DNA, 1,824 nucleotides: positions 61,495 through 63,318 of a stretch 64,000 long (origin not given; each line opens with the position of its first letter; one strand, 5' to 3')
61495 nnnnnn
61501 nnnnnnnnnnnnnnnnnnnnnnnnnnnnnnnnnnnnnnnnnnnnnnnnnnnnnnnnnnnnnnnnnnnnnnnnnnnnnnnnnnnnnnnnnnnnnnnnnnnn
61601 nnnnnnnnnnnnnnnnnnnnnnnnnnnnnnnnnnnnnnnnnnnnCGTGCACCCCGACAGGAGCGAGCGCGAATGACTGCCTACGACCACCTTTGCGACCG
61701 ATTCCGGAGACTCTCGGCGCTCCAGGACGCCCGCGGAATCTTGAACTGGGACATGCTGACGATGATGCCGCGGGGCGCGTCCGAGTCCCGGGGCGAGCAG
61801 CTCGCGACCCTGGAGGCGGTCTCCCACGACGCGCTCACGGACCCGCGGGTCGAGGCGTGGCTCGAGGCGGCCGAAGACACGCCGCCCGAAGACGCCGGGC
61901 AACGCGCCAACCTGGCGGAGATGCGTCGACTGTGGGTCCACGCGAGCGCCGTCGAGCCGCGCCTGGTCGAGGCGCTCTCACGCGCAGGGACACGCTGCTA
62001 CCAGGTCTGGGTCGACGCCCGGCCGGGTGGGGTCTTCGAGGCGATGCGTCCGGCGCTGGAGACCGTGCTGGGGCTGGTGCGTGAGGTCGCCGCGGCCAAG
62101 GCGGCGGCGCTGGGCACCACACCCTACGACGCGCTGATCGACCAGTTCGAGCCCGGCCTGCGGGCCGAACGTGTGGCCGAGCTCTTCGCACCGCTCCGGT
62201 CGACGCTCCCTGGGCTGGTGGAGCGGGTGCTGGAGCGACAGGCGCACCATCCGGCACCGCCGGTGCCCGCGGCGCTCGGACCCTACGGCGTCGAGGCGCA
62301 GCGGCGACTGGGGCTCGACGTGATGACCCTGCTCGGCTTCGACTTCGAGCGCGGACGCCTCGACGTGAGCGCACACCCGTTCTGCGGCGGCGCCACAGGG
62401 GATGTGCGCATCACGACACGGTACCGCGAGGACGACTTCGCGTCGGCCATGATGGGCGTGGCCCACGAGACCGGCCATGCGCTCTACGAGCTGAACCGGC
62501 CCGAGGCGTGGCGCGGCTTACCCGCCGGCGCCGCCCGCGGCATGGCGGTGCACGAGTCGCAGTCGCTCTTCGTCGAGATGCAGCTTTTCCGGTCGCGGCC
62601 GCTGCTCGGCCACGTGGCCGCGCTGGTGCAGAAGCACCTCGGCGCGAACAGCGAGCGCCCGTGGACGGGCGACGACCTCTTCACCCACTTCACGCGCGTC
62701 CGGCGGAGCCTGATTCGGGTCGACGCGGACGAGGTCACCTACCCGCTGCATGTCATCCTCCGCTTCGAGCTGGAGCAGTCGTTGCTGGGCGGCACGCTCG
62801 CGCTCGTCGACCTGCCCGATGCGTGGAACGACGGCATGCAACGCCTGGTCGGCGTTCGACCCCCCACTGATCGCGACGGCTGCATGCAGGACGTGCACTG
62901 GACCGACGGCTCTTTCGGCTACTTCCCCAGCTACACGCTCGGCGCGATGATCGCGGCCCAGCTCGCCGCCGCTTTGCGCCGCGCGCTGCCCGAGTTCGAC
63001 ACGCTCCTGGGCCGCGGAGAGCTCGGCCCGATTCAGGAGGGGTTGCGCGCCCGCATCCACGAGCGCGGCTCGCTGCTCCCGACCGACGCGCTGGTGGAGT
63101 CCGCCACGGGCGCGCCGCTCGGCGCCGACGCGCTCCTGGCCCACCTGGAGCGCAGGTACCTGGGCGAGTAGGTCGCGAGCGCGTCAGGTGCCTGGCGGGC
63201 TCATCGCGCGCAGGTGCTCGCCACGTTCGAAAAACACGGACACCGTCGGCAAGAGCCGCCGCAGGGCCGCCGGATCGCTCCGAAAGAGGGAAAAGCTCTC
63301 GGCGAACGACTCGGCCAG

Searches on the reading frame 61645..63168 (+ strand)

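Call 41: search_protein_families(library=pfam, proteins=[window:61645-63168:+], max_evalue=0.001)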
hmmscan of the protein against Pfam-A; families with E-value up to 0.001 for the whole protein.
window:61645-63168:+ (508 aa): 1 family
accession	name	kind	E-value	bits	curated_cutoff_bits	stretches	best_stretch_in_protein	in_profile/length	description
PF02074.21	Peptidase_M32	-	1.2e-149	499.5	25.1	1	17-505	3-489/489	Carboxypeptidase Taq (M32) metallopeptidase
